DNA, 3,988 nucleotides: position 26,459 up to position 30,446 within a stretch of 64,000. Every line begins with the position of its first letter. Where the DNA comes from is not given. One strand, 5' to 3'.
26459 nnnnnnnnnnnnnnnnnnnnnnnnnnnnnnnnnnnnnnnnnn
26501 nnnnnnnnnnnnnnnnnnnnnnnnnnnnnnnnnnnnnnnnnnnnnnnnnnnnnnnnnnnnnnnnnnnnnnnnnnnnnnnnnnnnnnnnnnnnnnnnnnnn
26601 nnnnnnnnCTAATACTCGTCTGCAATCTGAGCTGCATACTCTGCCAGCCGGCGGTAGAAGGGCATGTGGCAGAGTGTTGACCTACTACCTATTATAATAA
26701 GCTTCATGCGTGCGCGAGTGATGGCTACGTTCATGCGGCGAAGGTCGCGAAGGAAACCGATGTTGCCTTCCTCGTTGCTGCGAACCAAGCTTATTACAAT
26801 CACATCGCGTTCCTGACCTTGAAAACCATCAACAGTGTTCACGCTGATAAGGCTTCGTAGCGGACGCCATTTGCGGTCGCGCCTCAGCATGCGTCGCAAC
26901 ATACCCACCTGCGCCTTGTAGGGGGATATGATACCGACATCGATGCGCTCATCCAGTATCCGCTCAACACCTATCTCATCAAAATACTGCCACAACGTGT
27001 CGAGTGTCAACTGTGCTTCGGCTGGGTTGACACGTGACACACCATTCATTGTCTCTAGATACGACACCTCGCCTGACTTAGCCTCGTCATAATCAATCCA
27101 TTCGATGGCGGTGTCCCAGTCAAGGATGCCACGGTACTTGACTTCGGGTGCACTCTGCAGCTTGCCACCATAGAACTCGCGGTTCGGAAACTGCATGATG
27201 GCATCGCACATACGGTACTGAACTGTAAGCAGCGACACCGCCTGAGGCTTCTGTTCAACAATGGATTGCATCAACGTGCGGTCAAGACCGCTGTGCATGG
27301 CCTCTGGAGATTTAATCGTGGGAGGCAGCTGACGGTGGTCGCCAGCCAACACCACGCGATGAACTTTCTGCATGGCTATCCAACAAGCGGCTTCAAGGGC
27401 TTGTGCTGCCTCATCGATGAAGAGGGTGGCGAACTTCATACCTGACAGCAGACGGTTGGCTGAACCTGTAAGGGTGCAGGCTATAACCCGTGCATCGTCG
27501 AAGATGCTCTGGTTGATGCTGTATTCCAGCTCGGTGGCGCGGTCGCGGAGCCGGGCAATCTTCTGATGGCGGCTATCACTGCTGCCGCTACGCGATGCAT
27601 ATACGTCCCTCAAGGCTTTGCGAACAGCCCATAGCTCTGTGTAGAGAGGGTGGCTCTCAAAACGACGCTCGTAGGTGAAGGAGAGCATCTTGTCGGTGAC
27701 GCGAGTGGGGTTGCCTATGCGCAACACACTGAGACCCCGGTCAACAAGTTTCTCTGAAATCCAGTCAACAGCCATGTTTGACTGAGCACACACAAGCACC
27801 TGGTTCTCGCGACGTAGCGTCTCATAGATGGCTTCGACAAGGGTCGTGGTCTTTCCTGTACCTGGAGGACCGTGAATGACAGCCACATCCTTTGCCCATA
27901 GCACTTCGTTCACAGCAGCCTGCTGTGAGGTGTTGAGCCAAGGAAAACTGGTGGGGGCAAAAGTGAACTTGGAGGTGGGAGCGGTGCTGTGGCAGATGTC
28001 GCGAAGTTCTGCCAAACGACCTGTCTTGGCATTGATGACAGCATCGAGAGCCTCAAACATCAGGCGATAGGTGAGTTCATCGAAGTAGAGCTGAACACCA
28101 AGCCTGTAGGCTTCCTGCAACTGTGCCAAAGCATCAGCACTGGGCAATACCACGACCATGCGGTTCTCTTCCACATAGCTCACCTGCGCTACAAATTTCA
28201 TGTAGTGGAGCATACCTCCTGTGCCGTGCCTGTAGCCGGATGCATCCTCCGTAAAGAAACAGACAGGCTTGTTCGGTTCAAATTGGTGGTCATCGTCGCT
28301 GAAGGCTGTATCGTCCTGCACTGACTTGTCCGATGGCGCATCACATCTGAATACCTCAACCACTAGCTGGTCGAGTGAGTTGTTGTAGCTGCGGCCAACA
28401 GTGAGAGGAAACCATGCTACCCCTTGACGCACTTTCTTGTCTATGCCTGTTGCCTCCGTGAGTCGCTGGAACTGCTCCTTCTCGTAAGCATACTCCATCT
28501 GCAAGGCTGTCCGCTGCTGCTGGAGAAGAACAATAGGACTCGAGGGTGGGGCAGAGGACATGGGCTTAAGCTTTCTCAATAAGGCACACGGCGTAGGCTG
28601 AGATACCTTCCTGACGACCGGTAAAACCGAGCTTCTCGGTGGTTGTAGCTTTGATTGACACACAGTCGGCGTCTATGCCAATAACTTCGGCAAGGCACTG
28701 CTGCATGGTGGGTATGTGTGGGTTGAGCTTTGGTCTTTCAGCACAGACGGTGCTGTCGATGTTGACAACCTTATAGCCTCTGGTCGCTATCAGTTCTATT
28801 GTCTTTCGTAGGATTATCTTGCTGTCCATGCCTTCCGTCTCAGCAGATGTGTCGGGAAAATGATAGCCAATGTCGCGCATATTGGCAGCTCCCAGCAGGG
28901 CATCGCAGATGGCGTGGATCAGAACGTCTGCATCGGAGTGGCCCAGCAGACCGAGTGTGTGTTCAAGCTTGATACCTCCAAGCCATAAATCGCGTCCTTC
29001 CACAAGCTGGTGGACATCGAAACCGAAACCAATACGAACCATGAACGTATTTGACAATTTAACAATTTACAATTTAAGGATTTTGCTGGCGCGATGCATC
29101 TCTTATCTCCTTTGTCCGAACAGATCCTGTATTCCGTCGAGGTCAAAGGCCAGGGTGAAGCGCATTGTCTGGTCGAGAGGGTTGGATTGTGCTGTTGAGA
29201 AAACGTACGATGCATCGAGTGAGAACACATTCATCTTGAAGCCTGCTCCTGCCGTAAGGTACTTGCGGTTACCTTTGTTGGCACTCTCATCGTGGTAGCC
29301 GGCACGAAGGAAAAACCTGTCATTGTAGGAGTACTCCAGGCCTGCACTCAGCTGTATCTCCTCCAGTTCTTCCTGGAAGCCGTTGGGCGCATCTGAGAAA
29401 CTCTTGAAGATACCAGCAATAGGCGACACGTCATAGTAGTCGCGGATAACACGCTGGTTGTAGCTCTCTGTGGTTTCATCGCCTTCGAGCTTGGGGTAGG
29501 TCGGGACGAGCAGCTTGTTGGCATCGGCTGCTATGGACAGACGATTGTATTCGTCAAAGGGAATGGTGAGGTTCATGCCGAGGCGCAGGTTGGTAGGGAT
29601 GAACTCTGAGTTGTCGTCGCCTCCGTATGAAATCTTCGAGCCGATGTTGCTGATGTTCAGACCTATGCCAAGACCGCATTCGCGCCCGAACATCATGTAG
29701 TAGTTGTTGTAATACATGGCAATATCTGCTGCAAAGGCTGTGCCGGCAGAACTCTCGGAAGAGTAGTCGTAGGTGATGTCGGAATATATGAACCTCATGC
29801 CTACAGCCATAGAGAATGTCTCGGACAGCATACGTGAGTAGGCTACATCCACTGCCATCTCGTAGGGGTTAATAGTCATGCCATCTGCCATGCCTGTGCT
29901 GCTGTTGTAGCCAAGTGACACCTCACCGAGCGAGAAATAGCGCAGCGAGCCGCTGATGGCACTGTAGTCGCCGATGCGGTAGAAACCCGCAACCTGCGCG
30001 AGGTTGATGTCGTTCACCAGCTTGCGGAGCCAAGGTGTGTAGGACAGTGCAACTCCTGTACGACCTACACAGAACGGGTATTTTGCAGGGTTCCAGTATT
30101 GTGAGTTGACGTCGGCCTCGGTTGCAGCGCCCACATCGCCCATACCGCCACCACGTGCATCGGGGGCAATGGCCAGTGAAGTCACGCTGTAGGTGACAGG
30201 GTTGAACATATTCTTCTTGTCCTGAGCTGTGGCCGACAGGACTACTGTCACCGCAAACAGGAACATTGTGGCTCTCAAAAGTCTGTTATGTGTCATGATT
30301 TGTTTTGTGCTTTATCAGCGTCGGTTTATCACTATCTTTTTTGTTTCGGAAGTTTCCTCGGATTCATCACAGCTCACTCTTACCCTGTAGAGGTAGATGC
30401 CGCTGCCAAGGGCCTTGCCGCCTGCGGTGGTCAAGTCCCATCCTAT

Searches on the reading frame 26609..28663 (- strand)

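Call 79: search_protein_families(library=pfam, proteins=[window:26609-28663:-], max_evalue=0.00001)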
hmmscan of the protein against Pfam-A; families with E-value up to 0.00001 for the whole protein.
window:26609-28663:- (684 aa): 5 families
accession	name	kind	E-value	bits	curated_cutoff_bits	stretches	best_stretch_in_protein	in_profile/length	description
PF13086.12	AAA_11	-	4.2e-56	191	27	1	243-452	2-256/257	AAA domain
PF13087.12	AAA_12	-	4.5e-56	189.9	27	1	460-661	1-194/195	AAA domain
PF13604.12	AAA_30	-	1.5e-12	48.1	27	1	243-306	2-66/191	AAA domain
PF13245.12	AAA_19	-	6.1e-10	39.8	25.1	1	247-449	1-132/134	AAA domain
PF01443.25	Viral_helicase1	-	2e-09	38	21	0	603-658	178-227/228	Viral superfamily 1 RNA helicase core domain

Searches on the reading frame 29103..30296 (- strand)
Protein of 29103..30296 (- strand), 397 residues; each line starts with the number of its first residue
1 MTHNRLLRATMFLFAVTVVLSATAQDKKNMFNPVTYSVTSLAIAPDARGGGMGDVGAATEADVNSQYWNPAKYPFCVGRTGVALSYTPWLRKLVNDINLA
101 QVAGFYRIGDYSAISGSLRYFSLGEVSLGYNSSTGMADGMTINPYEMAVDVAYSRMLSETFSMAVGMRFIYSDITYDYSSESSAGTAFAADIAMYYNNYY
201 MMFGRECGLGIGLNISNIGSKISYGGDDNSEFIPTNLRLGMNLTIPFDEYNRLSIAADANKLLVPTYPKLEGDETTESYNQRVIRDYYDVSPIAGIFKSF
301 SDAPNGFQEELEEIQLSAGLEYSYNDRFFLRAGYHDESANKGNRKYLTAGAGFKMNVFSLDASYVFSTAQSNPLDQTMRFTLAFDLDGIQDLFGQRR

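Call 79: search_protein_families(library=pfam, proteins=[window:29103-30296:-], max_evalue=0.00001)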
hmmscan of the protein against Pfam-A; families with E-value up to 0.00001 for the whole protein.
window:29103-30296:- (397 aa): 1 family
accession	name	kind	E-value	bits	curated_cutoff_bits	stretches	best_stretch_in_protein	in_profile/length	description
PF19572.5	PorV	-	3e-63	214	27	1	32-268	7-242/243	Type IX secretion system protein PorV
